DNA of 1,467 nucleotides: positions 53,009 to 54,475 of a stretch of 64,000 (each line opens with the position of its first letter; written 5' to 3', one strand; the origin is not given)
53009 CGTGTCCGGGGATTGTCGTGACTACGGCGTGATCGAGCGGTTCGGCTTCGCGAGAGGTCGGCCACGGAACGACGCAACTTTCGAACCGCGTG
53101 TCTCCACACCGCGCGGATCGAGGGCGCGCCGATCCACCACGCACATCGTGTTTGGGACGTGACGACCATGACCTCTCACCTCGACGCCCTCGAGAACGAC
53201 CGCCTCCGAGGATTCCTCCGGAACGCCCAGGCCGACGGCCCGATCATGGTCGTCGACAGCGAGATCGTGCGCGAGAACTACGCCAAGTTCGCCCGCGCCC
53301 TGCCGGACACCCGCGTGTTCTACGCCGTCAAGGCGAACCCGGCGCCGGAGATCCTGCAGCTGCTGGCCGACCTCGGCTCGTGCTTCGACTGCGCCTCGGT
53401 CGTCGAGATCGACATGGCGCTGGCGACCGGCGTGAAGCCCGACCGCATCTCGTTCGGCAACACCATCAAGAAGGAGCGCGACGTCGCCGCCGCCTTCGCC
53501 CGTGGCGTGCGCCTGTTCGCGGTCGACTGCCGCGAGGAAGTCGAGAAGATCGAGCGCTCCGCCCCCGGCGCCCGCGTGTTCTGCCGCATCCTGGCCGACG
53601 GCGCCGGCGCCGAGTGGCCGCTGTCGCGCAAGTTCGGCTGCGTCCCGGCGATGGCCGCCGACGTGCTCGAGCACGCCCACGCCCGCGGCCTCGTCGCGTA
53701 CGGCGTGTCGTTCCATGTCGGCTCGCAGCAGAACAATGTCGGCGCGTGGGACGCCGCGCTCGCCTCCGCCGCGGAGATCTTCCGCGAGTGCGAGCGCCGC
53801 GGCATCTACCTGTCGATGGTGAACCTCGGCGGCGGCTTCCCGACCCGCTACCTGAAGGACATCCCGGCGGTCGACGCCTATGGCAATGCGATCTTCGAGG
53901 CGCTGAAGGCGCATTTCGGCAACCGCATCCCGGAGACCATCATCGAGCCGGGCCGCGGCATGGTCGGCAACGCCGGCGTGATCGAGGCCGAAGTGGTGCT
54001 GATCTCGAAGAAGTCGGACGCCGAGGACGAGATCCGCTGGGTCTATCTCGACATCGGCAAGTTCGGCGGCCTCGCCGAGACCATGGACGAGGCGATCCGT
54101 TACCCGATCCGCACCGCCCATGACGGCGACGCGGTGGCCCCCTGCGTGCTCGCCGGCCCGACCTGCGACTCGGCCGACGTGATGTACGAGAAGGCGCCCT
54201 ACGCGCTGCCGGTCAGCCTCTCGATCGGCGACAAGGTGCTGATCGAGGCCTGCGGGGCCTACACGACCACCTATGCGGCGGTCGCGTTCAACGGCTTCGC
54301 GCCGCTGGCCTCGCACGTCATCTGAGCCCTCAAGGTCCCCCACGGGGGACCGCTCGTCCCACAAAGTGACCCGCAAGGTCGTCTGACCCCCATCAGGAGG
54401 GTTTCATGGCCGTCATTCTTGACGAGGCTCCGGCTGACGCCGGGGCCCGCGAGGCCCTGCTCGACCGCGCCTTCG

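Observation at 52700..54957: Long structured leader upstream of ornithine decarboxylase with an adjacent GNAT, a candidate speF-type regulatory RNA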

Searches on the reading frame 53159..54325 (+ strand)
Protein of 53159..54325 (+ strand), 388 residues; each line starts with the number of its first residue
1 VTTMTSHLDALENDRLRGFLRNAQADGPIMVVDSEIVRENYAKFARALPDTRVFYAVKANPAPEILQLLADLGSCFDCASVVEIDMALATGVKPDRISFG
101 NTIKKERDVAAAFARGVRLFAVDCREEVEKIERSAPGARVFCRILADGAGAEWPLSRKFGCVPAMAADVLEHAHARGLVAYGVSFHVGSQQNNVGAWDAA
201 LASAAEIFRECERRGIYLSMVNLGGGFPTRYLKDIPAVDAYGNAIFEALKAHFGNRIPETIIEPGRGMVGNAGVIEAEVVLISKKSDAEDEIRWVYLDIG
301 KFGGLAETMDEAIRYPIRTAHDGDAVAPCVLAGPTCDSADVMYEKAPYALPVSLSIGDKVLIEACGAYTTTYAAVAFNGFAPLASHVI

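Call 4: search_protein_families(library=pfam, proteins=[window:53159-54325:+])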
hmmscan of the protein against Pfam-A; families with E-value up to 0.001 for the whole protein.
window:53159-54325:+ (388 aa): 3 families
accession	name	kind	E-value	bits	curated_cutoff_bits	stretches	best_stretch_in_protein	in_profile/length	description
PF02784.22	Orn_Arg_deC_N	-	2.5e-54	184.7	23.4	1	37-269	4-246/247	Pyridoxal-dependent decarboxylase, pyridoxal binding domain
PF00278.28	Orn_DAP_Arg_deC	-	6.7e-13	49.2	23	1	143-366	5-95/95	Pyridoxal-dependent decarboxylase, C-terminal sheet domain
PF01168.26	Ala_racemase_N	-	0.00097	19.3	24.1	0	32-223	1-193/220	Alanine racemase, N-terminal domain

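Call 9: find_related_loci(query=window:53159-54325:+, collection=genome_contigs, flank=3000)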
Query window:53159-54325:+ (388 aa) in genome_contigs; peptide patterns used: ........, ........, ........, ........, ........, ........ (x = any residue, [..] = any of these).
600 stretches matched a pattern (row limit reached: there are more); 592 encode a relative of the query (tblastn E <= 1e-3); the best 80 are kept; 80 distinct loci.
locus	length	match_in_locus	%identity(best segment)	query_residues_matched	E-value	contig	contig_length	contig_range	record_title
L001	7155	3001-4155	86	4-388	0e+0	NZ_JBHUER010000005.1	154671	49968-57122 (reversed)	Methylopila henanensis strain CGMCC 1.10703 platanus_K_25_97_5, whole genome shotgun sequence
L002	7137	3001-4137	79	9-388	0e+0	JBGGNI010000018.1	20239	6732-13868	MAG: Xanthobacteraceae bacterium isolate bin.042 k141_1253191, whole genome shotgun sequence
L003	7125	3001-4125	79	13-388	0e+0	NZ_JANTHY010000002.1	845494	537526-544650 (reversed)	Ancylobacter mangrovi strain GSK1Z-4-2 Scaffold2_1, whole genome shotgun sequence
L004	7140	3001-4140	75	8-388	0e+0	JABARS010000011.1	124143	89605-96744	MAG: Pseudorhodoplanes sp. isolate Bin_75R c_000000000706, whole genome shotgun sequence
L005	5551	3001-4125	77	13-388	0e+0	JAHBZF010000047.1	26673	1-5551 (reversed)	MAG: Pseudolabrys sp. isolate ACE_PRO36 PRO36_47, whole genome shotgun sequence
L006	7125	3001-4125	77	13-388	0e+0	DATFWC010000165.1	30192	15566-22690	MAG TPA_asm: Xanthobacteraceae bacterium isolate SMAG_U9480 k141_601602, whole genome shotgun sequence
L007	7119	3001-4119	78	15-388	0e+0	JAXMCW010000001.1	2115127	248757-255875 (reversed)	MAG: Alsobacter sp. isolate STL-PRO20 C2.221.fa-1, whole genome shotgun sequence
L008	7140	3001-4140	76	13-388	0e+0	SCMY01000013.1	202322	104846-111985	Rhizobiales bacterium 2SD NODE_13_length_202322_cov_50.385809, whole genome shotgun sequence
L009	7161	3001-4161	75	13-388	0e+0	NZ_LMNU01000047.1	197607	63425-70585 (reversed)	Methylobacterium sp. Leaf125 contig_7, whole genome shotgun sequence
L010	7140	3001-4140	76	7-388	0e+0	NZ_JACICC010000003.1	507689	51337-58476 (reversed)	Pseudochelatococcus contaminans strain DSM 28760 Ga0373298_03, whole genome shotgun sequence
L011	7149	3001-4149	75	13-388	0e+0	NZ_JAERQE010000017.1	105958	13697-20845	Microvirga soli strain R491 NODE_17_length_105958_cov_32.247778, whole genome shotgun sequence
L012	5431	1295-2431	75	9-388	0e+0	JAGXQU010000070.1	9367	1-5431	MAG: Hyphomicrobiales bacterium isolate CROMO_A_2 c_000000284183, whole genome shotgun sequence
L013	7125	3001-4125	77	13-388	0e+0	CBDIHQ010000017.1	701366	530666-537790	MAG: Aquabacter sp. isolate 7e7a62fc-4913-440f-9684-c98570a3fd34 genome assembly, contig: contig_17, whole genome shotgu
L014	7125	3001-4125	77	13-388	0e+0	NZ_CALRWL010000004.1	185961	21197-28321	MAG: Azorhizobium sp. AG788 isolate JJ-ME9A6-316-4-mx-bin665 JJ-ME9A6-316-C27, whole genome shotgun sequence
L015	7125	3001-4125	77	13-388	0e+0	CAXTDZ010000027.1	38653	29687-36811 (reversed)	MAG TPA_asm: uncultured Lichenihabitans sp. isolate private_GTX0158_metawrap_bin.6 genome assembly, contig: private_GTX0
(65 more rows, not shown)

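Call 36: search_protein_families(library=ncbifam, proteins=[window:53168-54325:+])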
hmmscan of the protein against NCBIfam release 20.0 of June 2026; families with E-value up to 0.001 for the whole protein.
window:53168-54325:+ (385 aa): 8 families
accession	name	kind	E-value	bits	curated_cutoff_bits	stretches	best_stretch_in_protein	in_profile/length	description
TIGR01048.1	lysA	equivalog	4.6e-51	173.6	297.9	1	23-370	24-381/417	diaminopimelate decarboxylase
NF006515.0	PRK08961.1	equivalog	7.3e-31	106.9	802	1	16-371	495-846/861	bifunctional aspartate kinase/diaminopimelate decarboxylase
TIGR03099.1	dCO2ase_PEP1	hypoth_equivalog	1.6e-30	106.5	478.45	1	20-376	21-389/398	pyridoxal-dependent decarboxylase, exosortase A system-associated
NF052544.1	OrLyDeCDokD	equivalog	1.1e-22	80.3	700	1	25-368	43-421/461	ornithine/lysine decarboxylase DokD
TIGR01273.1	speA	equivalog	8.6e-07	27.8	624.1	1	180-286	241-358/624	arginine decarboxylase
NF003763.0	PRK05354.1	equivalog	1.1e-06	27.5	369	1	180-286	249-366/636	biosynthetic arginine decarboxylase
TIGR01047.1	nspC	equivalog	0.00023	19.8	409.05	1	178-377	160-351/380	carboxynorspermidine decarboxylase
NF041039.1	FslC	exception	0.00052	18.9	500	0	52-367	60-387/418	rhizoferrin biosystnesis N-citrylornithine decarboxylase FslC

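Call 41: search_solved_structures(query=window:53168-54325:+, max_evalue=1e-20)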
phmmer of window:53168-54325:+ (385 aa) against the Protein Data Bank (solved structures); distinct sequences matched with E-value up to 1e-20: 27.
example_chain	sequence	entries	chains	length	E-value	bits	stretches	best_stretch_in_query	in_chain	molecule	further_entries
5gjm_A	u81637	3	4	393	8.2e-60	205.9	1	24-378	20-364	Lysine/ornithine decarboxylase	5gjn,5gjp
5gjo_A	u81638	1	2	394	1.5e-59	205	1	24-378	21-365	Lysine/ornithine decarboxylase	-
2plj_A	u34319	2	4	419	8.4e-54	186.2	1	21-377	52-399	lysine/ornithine decarboxylase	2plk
9fos_A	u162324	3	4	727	8.5e-42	146.6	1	22-264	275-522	ornithine decarboxylase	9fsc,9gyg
1f3t_A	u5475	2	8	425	2.9e-41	144.9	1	23-378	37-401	ORNITHINE DECARBOXYLASE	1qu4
1njj_A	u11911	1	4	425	2.9e-41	144.9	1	23-378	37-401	ornithine decarboxylase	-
1szr_C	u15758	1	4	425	3.1e-41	144.8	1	23-378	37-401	Ornithine decarboxylase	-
2tod_A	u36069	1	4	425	2e-40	142.1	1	23-378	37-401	PROTEIN (ORNITHINE DECARBOXYLASE)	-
9b8m_A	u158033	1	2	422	7.3e-39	137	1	28-378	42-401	Ornithine decarboxylase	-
4zgy_A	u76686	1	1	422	7.3e-39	137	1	28-378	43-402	Ornithine decarboxylase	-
7s3f_A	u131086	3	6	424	7.4e-39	137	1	28-378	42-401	Ornithine decarboxylase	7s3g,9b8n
1d7k_A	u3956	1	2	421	7.9e-39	136.9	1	28-378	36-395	HUMAN ORNITHINE DECARBOXYLASE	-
2on3_A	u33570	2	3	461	9.8e-39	136.6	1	28-378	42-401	Ornithine decarboxylase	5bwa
2oo0_A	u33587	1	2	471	1e-38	136.5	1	28-378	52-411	Ornithine decarboxylase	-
7u6p_A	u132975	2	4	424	9.5e-38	133.3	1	28-378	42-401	Ornithine decarboxylase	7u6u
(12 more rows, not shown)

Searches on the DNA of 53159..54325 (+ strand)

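Call 13: search_rna_families(sources=[L001, L002, L003, L004, L006, L007, L008, L009, L010, L011, L013, L014, L015, L016, L017, L018, L019, L020, L021, L022], threshold=gathering)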
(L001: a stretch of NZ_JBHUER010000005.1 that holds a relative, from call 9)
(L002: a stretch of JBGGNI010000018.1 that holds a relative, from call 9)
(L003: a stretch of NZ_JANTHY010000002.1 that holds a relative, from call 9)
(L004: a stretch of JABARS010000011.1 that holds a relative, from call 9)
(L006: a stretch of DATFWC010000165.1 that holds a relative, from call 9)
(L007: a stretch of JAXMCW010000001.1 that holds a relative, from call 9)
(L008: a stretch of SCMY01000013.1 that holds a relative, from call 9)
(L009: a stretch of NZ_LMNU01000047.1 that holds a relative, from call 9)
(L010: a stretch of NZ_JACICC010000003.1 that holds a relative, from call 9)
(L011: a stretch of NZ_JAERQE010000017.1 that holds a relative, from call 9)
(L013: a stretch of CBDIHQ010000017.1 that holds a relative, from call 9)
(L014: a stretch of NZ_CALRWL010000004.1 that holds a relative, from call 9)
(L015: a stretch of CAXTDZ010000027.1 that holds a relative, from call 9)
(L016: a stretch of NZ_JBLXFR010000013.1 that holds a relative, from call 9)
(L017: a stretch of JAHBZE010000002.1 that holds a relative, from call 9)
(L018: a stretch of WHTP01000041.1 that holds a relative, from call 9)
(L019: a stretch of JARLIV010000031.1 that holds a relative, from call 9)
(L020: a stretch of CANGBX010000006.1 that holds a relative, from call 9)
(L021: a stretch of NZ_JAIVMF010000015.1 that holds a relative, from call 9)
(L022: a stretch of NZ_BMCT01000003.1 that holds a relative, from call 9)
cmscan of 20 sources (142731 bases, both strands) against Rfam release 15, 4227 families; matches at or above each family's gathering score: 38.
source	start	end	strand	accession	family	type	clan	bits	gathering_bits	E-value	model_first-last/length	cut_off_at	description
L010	2762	2944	+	RF00518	speF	Cis-reg; leader;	-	67.4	37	5.9e-14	1-153/153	no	speF leader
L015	2513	2665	+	RF02347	ar45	Gene; sRNA;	-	66.5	40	6.6e-12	1-148/148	no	Alphaproteobacterial sRNA ar45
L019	2545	2697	+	RF02347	ar45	Gene; sRNA;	-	66.4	40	6.9e-12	1-148/148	no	Alphaproteobacterial sRNA ar45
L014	2510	2663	+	RF02347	ar45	Gene; sRNA;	-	64.3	40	2.4e-11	1-148/148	no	Alphaproteobacterial sRNA ar45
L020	2536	2688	+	RF02347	ar45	Gene; sRNA;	-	63.8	40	3.4e-11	1-148/148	no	Alphaproteobacterial sRNA ar45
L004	6549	6730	+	RF02347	ar45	Gene; sRNA;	-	63.5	40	4e-11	1-148/148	no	Alphaproteobacterial sRNA ar45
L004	2598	2794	+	RF02347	ar45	Gene; sRNA;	-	62.6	40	7.1e-11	1-148/148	no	Alphaproteobacterial sRNA ar45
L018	2576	2755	+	RF02347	ar45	Gene; sRNA;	-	60.7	40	2.2e-10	1-148/148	no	Alphaproteobacterial sRNA ar45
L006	2578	2760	+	RF02347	ar45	Gene; sRNA;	-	60.1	40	3.1e-10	1-148/148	no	Alphaproteobacterial sRNA ar45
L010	2565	2753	+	RF02347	ar45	Gene; sRNA;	-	60.1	40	3.1e-10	1-148/148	no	Alphaproteobacterial sRNA ar45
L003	2540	2695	+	RF02347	ar45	Gene; sRNA;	-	58.5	40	8.7e-10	1-148/148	no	Alphaproteobacterial sRNA ar45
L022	2506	2658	+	RF02347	ar45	Gene; sRNA;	-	58.3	40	9.6e-10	1-148/148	no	Alphaproteobacterial sRNA ar45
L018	6932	7133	+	RF02347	ar45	Gene; sRNA;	-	57.5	40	1.6e-09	1-148/148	no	Alphaproteobacterial sRNA ar45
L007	2776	2925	+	RF00518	speF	Cis-reg; leader;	-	57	37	5.1e-11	1-153/153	no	speF leader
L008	2800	2946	+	RF00518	speF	Cis-reg; leader;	-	56.1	37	9.6e-11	1-153/153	no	speF leader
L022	2667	2807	+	RF00518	speF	Cis-reg; leader;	-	55.2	37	1.6e-10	1-153/153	no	speF leader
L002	2574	2731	+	RF02347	ar45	Gene; sRNA;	-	55.1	40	6.8e-09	1-148/148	no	Alphaproteobacterial sRNA ar45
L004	2802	2959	+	RF00518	speF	Cis-reg; leader;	-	54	37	3.7e-10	1-153/153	no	speF leader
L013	2514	2668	+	RF02347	ar45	Gene; sRNA;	-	53.6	40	1.7e-08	1-148/148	no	Alphaproteobacterial sRNA ar45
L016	2775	2935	+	RF00518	speF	Cis-reg; leader;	-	52.9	37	7.8e-10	1-153/153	no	speF leader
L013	2677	2785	+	RF00518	speF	Cis-reg; leader;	-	52.4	37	1.1e-09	1-153/153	no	speF leader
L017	2621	2774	+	RF02347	ar45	Gene; sRNA;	-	52.2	40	3.9e-08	1-148/148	no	Alphaproteobacterial sRNA ar45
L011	2562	2740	+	RF02347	ar45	Gene; sRNA;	-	51.9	40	4.7e-08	1-148/148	no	Alphaproteobacterial sRNA ar45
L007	2541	2767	+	RF02347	ar45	Gene; sRNA;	-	51.6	40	5.8e-08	1-148/148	no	Alphaproteobacterial sRNA ar45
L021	2747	2866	+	RF00518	speF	Cis-reg; leader;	-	50.5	37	3.6e-09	1-153/153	no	speF leader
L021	2611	2738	+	RF02347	ar45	Gene; sRNA;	-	49.5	40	2.1e-07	1-148/148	no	Alphaproteobacterial sRNA ar45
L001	2723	2859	+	RF00518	speF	Cis-reg; leader;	-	49.3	37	8e-09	1-153/153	no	speF leader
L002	2740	2881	+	RF00518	speF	Cis-reg; leader;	-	48.9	37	1.1e-08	1-153/153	no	speF leader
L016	2643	2766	+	RF02347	ar45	Gene; sRNA;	-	48.8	40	3.1e-07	1-148/148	no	Alphaproteobacterial sRNA ar45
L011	2748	2899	+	RF00518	speF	Cis-reg; leader;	-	48.1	37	1.7e-08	1-153/153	no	speF leader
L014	2672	2777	+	RF00518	speF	Cis-reg; leader;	-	46.4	37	5.2e-08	1-153/153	no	speF leader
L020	2696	2858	+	RF00518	speF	Cis-reg; leader;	-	46.4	37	5.4e-08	1-153/153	no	speF leader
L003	2704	2842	+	RF00518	speF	Cis-reg; leader;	-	44.5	37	1.8e-07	1-153/153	no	speF leader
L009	2518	2746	+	RF02347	ar45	Gene; sRNA;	-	43.4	40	8.3e-06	1-148/148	no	Alphaproteobacterial sRNA ar45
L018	2763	2914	+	RF00518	speF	Cis-reg; leader;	-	42.3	37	7.6e-07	1-153/153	no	speF leader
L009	2754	2895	+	RF00518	speF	Cis-reg; leader;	-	40.1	37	3.3e-06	1-153/153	no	speF leader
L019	2705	2881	+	RF00518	speF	Cis-reg; leader;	-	38.9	37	6.9e-06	1-153/153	no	speF leader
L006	2768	2897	+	RF00518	speF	Cis-reg; leader;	-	38.5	37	8.9e-06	1-153/153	no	speF leader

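Call 22: search_rna_families(source=L010, start=2450, end=3020, threshold=gathering, show_alignments=2)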
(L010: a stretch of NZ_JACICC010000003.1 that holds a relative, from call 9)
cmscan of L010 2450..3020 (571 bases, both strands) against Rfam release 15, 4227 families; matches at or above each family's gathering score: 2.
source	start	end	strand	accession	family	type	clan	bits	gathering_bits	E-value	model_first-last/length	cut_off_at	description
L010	2762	2944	+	RF00518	speF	Cis-reg; leader;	-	67.4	37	2.4e-16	1-153/153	no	speF leader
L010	2565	2753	+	RF02347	ar45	Gene; sRNA;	-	60.1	40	1.3e-12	1-148/148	no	Alphaproteobacterial sRNA ar45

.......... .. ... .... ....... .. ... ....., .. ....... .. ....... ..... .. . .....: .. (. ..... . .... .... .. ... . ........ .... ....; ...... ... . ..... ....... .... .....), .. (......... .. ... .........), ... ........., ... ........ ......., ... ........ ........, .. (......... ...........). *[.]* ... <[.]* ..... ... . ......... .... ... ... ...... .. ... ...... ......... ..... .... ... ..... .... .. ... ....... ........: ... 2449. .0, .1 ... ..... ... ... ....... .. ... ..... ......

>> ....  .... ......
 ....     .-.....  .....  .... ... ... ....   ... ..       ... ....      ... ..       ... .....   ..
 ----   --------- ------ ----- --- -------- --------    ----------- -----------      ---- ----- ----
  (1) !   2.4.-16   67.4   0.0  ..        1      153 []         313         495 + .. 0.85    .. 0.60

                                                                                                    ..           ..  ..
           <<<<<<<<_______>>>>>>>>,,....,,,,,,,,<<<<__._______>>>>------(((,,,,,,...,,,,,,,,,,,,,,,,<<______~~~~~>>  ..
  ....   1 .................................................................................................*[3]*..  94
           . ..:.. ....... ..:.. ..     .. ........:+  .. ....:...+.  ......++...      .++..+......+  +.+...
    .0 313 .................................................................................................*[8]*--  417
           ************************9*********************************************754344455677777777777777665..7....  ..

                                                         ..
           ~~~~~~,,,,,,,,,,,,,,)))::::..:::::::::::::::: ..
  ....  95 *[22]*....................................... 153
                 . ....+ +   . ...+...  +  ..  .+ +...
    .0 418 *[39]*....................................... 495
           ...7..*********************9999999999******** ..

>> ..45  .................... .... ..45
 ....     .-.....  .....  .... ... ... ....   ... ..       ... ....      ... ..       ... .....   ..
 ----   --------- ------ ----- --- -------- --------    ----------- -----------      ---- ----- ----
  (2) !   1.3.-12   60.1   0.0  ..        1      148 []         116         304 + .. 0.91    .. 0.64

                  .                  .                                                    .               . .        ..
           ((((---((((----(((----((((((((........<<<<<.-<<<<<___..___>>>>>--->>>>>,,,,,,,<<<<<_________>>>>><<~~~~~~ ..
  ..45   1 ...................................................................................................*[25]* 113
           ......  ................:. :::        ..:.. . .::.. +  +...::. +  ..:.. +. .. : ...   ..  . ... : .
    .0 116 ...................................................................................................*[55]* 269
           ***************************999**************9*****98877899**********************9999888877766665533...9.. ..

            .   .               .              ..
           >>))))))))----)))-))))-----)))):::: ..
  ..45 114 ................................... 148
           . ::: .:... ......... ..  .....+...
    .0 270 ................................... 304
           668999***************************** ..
